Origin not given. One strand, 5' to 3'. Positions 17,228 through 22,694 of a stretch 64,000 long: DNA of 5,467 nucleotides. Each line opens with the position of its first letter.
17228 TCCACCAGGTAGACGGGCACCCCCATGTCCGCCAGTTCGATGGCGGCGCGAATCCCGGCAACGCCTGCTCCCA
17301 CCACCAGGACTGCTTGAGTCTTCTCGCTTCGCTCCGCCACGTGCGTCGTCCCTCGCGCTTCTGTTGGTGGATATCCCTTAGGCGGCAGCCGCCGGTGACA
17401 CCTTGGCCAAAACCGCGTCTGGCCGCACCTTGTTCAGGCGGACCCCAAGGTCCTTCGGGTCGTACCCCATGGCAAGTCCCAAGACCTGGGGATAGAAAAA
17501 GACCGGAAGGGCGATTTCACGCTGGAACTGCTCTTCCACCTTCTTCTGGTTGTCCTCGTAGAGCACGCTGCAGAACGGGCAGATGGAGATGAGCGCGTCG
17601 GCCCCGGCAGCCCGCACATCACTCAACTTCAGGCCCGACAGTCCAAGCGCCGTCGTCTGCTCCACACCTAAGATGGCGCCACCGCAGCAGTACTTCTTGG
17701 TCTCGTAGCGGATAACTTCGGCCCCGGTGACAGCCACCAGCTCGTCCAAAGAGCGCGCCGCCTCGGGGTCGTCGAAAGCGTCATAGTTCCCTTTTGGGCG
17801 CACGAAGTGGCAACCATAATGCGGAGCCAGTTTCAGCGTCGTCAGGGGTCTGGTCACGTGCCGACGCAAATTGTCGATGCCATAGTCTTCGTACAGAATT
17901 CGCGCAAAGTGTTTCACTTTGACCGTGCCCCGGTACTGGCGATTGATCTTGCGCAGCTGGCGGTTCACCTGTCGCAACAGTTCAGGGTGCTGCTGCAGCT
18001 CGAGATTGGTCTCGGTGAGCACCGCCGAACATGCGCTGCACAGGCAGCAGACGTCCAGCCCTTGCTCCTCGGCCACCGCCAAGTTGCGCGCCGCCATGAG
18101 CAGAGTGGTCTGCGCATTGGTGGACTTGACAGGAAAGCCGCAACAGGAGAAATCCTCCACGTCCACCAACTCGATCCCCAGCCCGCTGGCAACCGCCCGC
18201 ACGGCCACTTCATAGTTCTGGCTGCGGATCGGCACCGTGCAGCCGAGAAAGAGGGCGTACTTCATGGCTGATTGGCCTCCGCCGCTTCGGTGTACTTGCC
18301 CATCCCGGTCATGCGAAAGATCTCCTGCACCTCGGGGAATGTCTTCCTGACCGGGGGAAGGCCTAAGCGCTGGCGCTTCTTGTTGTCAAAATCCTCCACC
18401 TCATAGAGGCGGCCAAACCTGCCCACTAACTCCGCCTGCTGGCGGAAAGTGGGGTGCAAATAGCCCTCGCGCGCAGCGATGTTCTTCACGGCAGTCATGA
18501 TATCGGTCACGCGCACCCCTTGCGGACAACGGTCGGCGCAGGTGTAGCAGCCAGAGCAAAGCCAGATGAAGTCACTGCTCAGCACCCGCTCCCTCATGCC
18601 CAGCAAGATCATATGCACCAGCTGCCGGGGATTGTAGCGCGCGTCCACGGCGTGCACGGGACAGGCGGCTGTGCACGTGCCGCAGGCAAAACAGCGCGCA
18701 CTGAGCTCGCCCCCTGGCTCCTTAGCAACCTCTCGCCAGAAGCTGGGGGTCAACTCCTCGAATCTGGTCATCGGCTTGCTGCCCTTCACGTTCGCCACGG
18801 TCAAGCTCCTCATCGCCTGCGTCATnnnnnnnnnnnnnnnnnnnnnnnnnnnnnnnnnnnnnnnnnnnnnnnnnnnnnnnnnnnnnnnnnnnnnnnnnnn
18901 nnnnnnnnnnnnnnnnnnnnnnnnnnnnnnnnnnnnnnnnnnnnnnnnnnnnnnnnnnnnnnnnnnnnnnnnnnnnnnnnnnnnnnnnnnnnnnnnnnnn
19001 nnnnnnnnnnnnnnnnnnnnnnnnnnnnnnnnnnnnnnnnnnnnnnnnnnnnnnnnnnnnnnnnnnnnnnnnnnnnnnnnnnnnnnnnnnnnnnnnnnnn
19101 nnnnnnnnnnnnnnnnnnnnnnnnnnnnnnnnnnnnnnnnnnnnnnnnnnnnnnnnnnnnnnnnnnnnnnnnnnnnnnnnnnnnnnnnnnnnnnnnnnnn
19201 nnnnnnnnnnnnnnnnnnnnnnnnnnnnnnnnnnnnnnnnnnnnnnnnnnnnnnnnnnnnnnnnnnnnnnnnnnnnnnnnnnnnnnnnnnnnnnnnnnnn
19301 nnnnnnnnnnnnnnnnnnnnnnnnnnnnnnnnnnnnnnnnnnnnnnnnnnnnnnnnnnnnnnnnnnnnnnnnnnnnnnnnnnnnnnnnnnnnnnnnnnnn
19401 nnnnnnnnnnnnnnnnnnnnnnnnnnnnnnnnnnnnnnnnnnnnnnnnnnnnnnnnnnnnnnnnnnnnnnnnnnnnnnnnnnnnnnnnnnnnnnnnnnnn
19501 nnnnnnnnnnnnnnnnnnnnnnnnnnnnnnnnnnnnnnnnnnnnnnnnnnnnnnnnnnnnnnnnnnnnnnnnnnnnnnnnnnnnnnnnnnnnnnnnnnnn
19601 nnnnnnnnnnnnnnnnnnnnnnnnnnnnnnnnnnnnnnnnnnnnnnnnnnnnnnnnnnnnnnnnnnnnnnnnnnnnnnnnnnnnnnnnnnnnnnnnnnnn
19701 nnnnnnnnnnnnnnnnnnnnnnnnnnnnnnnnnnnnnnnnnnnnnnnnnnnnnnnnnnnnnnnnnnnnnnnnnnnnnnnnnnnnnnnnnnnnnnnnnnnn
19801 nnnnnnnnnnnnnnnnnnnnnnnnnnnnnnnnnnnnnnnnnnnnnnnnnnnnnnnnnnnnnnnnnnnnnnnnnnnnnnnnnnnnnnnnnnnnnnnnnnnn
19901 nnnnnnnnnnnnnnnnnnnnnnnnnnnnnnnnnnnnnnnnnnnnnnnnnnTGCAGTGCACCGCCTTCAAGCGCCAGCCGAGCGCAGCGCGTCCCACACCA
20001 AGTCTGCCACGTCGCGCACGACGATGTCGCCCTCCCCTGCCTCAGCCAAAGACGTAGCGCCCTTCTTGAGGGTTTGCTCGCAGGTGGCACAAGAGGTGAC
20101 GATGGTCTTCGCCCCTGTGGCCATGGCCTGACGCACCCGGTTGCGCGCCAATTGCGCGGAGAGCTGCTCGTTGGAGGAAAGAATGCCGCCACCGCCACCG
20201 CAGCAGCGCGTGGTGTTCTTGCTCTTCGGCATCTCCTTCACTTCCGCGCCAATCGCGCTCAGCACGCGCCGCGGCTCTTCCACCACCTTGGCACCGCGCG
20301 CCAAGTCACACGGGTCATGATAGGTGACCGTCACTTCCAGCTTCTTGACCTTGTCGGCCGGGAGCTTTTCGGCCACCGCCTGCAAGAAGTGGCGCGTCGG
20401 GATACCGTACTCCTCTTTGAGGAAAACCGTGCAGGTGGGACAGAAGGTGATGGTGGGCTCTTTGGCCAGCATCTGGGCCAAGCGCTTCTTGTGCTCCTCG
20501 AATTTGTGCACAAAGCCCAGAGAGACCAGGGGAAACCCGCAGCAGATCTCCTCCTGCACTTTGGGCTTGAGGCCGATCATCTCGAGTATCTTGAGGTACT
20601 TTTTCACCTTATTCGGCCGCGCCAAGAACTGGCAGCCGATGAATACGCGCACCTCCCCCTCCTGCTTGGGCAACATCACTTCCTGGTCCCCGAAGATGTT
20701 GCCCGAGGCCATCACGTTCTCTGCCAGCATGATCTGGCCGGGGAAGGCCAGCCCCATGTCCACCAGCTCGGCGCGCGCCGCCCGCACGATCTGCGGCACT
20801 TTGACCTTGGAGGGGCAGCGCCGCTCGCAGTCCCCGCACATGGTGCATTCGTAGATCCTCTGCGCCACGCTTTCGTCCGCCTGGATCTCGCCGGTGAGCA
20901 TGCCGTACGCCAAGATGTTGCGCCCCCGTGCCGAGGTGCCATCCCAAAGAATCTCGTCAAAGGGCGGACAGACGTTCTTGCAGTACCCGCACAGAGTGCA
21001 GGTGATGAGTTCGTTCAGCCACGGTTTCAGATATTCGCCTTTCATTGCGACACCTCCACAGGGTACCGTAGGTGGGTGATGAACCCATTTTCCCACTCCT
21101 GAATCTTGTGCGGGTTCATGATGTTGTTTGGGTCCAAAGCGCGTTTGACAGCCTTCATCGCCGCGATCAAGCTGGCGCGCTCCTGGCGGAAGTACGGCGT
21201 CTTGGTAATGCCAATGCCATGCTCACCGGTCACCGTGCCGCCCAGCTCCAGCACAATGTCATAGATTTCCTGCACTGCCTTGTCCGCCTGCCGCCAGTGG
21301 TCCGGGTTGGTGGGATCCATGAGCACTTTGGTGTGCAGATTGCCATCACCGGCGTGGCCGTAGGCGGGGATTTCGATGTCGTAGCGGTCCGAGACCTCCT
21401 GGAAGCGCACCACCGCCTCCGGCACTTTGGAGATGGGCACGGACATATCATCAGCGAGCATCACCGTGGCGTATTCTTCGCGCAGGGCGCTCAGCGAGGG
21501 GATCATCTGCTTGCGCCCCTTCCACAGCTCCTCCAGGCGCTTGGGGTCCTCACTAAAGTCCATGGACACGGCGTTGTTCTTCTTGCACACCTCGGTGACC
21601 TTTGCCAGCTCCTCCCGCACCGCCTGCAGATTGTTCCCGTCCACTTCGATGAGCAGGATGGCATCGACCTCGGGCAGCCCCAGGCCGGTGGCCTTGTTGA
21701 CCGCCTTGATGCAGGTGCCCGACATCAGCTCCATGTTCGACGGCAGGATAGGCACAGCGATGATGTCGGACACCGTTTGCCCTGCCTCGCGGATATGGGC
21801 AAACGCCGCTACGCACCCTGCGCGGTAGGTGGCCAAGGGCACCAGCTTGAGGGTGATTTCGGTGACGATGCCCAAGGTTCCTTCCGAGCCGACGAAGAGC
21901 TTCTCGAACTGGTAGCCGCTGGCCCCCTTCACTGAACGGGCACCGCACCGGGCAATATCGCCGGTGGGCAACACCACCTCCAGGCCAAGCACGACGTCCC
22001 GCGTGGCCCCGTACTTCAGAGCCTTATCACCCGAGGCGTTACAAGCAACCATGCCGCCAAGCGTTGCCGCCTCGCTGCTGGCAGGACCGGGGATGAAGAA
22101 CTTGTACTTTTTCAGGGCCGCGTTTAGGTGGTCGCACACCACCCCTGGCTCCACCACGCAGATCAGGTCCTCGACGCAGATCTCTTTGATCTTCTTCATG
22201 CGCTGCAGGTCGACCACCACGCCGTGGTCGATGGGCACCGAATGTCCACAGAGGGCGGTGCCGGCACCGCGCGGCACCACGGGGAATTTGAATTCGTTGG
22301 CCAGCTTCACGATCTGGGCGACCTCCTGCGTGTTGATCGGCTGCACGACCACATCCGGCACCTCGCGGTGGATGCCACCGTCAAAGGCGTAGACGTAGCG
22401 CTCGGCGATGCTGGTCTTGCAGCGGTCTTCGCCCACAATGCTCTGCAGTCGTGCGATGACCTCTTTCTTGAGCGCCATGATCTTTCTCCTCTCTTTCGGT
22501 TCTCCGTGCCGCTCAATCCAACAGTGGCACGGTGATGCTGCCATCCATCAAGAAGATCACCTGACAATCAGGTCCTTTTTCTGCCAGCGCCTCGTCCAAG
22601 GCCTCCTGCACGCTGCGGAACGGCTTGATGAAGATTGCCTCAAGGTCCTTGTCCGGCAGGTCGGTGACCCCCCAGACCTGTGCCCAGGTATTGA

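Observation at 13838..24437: Single-promoter operon coupling an HdrCBA-MvhD flavin/Fe-S module to a GcvH-type lipoyl carrier, a lipoate ligase, a D-lactate-dehydrogenase-like GlcD/GlcF pair and a LarA-family racemase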

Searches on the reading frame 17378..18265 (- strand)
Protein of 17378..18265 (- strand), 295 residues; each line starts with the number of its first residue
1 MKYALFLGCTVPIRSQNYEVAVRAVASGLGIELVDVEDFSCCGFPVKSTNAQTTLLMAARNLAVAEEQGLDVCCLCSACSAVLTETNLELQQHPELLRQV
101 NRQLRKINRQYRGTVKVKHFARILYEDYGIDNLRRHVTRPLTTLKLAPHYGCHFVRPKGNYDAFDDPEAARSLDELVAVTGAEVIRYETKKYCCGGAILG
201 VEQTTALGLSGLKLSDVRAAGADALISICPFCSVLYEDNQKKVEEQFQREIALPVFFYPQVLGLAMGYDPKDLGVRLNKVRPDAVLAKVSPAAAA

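Call 4: search_protein_families(library=pfam, proteins=[window:17378-18265:-])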
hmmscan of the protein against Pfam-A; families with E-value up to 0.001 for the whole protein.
window:17378-18265:- (295 aa): 1 family
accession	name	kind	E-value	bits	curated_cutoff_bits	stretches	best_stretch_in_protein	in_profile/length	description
PF02754.22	CCG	-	2.6e-25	88.8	20.6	2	148-233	3-81/85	Cysteine-rich domain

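Call 5: search_protein_families(library=ncbifam, proteins=[window:17378-18265:-])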
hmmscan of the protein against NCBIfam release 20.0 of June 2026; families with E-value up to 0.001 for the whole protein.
window:17378-18265:- (295 aa): 6 families
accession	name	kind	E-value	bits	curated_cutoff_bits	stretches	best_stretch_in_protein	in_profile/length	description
TIGR03288.1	CoB_CoM_SS_B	equivalog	1.4e-80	270.7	345.15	1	2-289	1-290/290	CoB--CoM heterodisulfide reductase subunit B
NF042965.1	MFR_anch_SdhE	equivalog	6.3e-43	147.3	500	1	2-279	2-275/282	8-methylmenaquinol:fumarate reductase membrane anchor subunit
NF041780.1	hetero_SS_HdrB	equivalog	1.5e-28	100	450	1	4-286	7-302/304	ferredoxin:CoB-CoM heterodisulfide reductase subunit HdrB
NF045670.1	quin_L_LdhH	equivalog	1e-14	53.8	800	1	2-235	468-684/706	L-lactate dehydrogenase (quinone) large subunit LdhH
NF004898.0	PRK06259.1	equivalog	2.9e-14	52.6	385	1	2-244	263-471/488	fumarate reductase (CoM/CoB) subunit TfrB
NF008369.0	PRK11168.1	equivalog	1.1e-07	31.1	278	1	4-196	170-336/401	anaerobic glycerol-3-phosphate dehydrogenase subunit C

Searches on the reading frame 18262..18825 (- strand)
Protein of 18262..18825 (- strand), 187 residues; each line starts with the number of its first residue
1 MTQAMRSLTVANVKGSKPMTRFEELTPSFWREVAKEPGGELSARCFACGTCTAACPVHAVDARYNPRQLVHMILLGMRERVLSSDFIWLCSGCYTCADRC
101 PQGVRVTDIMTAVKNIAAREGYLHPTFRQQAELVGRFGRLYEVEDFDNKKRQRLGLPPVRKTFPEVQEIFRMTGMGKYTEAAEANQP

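Call 4: search_protein_families(library=pfam, proteins=[window:18262-18825:-])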
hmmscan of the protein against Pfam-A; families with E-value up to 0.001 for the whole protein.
window:18262-18825:- (187 aa): 10 families
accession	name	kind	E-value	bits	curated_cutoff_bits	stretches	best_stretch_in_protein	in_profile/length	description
PF13183.11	Fer4_8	-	6.1e-11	43.1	27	1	43-104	3-68/68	4Fe-4S dicluster domain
PF13187.11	Fer4_9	-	1.3e-10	41.6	27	1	44-103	1-50/52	4Fe-4S dicluster domain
PF13534.11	Fer4_17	-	3.8e-09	37.4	22.2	1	44-104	1-60/61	4Fe-4S dicluster domain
PF13237.11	Fer4_10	-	4.8e-09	36.5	25.5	1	43-59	7-23/53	4Fe-4S dicluster domain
PF12838.12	Fer4_7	-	3e-08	34.4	27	1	44-104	1-52/52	4Fe-4S dicluster domain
PF00037.32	Fer4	-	1.7e-06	28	21.1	0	44-60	7-23/24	4Fe-4S binding domain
PF25160.1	LdpA_Fe-S-bd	-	2.2e-05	24.6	27.6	1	38-63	21-46/49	LdpA Fe-S cluster-binding domain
PF12800.12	Fer4_4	-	0.00013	22.5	24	0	43-57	2-16/17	4Fe-4S binding domain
PF13484.11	Fer4_16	-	0.00027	22.1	30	0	44-102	1-65/66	4Fe-4S double cluster binding domain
PF12797.12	Fer4_2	-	0.00044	20.5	24.5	0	43-57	8-22/22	4Fe-4S binding domain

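Call 5: search_protein_families(library=ncbifam, proteins=[window:18262-18825:-])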
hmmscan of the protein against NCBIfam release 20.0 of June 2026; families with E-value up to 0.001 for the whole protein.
window:18262-18825:- (187 aa): 28 families (the best 25 are shown)
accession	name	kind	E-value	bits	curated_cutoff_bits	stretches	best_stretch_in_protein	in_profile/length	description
TIGR03290.1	CoB_CoM_SS_C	equivalog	3.1e-35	121.2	160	1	44-168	3-126/144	CoB--CoM heterodisulfide reductase subunit C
NF038018.1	qmoC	equivalog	1.3e-20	74.2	300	1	29-120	5-94/360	quinone-interacting membrane-bound oxidoreductase complex subunit QmoC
NF041890.1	hdrC_Methbact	equivalog_domain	9.5e-17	61.2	270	1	43-124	29-108/192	ferredoxin:CoB-CoM heterodisulfide reductase subunit HdrC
NF041779.1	hetero_SS_HdrC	equivalog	8.2e-16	58.1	350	1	44-121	32-107/198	ferredoxin:CoB-CoM heterodisulfide reductase subunit HdrC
NF008369.0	PRK11168.1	equivalog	1e-11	44.4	278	1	44-121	12-91/401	anaerobic glycerol-3-phosphate dehydrogenase subunit C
NF009226.0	PRK12576.1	equivalog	1e-07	31.6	344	1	42-118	153-235/317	succinate dehydrogenase/fumarate reductase iron-sulfur subunit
TIGR03379.1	glycerol3P_GlpC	equivalog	3.1e-07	29.5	279.9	1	44-116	6-80/397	anaerobic glycerol-3-phosphate dehydrogenase subunit GlpC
NF004616.0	PRK05950.1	subfamily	2.2e-06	27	228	1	43-118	147-234/238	succinate dehydrogenase iron-sulfur subunit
NF058577.1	FdxA_fam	equivalog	3.8e-06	27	65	1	42-62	6-26/52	4Fe-4S ferredoxin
NF042952.1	MFR_FeS_SdhB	equivalog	1.5e-05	24.2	600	1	84-126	198-240/320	8-methylmenaquinol:fumarate reductase iron-sulfur subunit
NF004898.0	PRK06259.1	equivalog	3e-05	22.9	385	1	44-139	135-238/488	fumarate reductase (CoM/CoB) subunit TfrB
NF038196.1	ferrodoxin_EFR1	subfamily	3.5e-05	24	75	0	39-62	180-203/242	EFR1 family ferrodoxin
NF008434.0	PRK11274.1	equivalog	3.6e-05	22.9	333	1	40-115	20-100/409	glycolate oxidase subunit GlcF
NF010590.0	PRK13984.1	equivalog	0.0001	20.6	946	0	20-60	171-207/611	putative oxidoreductase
TIGR04105.1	FeFe_hydrog_B1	subfamily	0.00015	20.6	450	1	43-116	142-218/462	monomeric [FeFe] hydrogenase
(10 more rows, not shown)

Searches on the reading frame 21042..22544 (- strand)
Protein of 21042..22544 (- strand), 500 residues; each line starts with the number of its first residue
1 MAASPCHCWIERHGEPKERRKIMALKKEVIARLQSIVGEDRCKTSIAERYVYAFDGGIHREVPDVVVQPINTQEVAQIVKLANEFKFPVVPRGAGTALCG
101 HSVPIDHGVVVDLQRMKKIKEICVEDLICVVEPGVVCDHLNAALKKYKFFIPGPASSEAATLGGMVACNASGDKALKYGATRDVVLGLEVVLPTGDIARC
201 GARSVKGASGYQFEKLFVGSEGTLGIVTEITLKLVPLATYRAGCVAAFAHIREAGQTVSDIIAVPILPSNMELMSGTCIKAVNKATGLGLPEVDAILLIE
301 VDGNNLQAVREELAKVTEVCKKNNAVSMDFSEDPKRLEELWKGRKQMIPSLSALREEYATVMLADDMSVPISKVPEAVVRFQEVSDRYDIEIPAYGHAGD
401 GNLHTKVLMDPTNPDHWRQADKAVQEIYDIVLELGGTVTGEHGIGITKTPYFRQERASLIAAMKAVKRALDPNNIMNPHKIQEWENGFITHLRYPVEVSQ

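Call 4: search_protein_families(library=pfam, proteins=[window:21042-22544:-])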
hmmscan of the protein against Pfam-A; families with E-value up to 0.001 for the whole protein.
window:21042-22544:- (500 aa): 2 families
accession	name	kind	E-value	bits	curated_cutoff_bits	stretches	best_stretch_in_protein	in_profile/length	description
PF02913.24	FAD-oxidase_C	-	3.5e-63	214.1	21.2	1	243-481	7-248/248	FAD linked oxidases, C-terminal domain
PF01565.28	FAD_binding_4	-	1.8e-39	135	26.4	1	63-201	1-139/139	FAD binding domain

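Call 5: search_protein_families(library=ncbifam, proteins=[window:21042-22544:-])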
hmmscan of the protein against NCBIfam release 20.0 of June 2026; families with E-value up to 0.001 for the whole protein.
window:21042-22544:- (500 aa): 11 families
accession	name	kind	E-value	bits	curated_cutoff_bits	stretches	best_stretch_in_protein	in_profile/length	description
TIGR00387.1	glcD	equivalog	1.1e-121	406.6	567.9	1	66-480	1-413/413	glycolate oxidase subunit GlcD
NF008408.0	PRK11230.1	equivalog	4.2e-79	266.3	897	1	29-480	21-470/499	glycolate oxidase subunit GlcD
NF049975.1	2HglutDHaseYdiJ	equivalog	1.1e-58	198.9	1350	2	21-202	10-194/1018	D-2-hydroxyglutarate dehydrogenase YdiJ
NF008439.0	PRK11282.1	equivalog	4.4e-31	108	284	2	72-247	8-183/358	glycolate oxidase subunit GlcE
NF053785.1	DcplphribOxDprE1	equivalog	7.7e-11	41.8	500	1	66-239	18-185/449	decaprenylphosphoryl-beta-D-ribose oxidase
TIGR01678.1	FAD_lactone_ox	subfamily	6.2e-10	38.6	396.8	1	57-237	9-181/438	sugar 1,4-lactone oxidase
TIGR01676.1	GLDHase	equivalog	3.9e-09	35.9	458.25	1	57-235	56-226/541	L-galactonolactone dehydrogenase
NF041227.1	BagG_FevA2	exception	1.2e-07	30.7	850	1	58-244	41-217/455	bagremycin/ferroverdin biosynthesis FAD-dependent oxygenase BagG/FevA2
TIGR01679.1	bact_FAD_ox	subfamily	1.1e-06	27.9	292.25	1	57-241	6-179/419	FAD-linked oxidoreductase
NF008387.0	PRK11183.1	equivalog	1.9e-06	26.7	391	1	25-179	7-166/570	D-lactate dehydrogenase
NF010480.0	PRK13905.1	equivalog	0.00055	18.9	259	1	64-203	35-167/303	UDP-N-acetylmuramate dehydrogenase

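Call 34: search_solved_structures(query=window:21042-22478:-, max_evalue=1e-20)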
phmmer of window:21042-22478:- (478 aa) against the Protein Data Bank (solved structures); distinct sequences matched with E-value up to 1e-20: 10.
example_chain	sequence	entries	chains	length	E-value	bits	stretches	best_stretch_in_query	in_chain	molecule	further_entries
9qgz_A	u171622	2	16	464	1.8e-78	267.5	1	8-460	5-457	Glycolate oxidase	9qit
7qh2_C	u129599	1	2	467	1.3e-75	258.1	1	8-460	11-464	Lactate dehydrogenase (NAD(+),ferredoxin) subunit LctD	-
8jdc_A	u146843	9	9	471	3.4e-71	243.5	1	3-459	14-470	Probable D-lactate dehydrogenase, mitochondrial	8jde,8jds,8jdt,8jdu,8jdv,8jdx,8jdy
8jdb_A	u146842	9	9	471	8.3e-70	238.9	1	3-459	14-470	Probable D-lactate dehydrogenase, mitochondrial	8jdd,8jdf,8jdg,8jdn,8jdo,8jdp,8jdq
3pm9_A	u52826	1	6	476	1.5e-53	185.3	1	3-459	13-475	Putative oxidoreductase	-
6lpn_A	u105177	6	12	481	4.8e-47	163.9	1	42-459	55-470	D-2-hydroxyglutarate dehydrogenase, mitochondrial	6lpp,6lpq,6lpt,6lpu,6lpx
2uuu_A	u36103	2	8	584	2.5e-31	112.1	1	38-243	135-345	ALKYLDIHYDROXYACETONEPHOSPHATE SYNTHASE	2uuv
4bby_A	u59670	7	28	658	1.9e-26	96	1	29-254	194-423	ALKYLDIHYDROXYACETONEPHOSPHATE SYNTHASE, PEROXISOMAL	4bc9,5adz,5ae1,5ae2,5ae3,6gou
4bc7_A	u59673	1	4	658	1.9e-26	96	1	29-254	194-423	ALKYLDIHYDROXYACETONEPHOSPHATE SYNTHASE, PEROXISOMAL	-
4bca_A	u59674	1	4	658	1.9e-26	96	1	29-254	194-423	ALKYLDIHYDROXYACETONEPHOSPHATE SYNTHASE, PEROXISOMAL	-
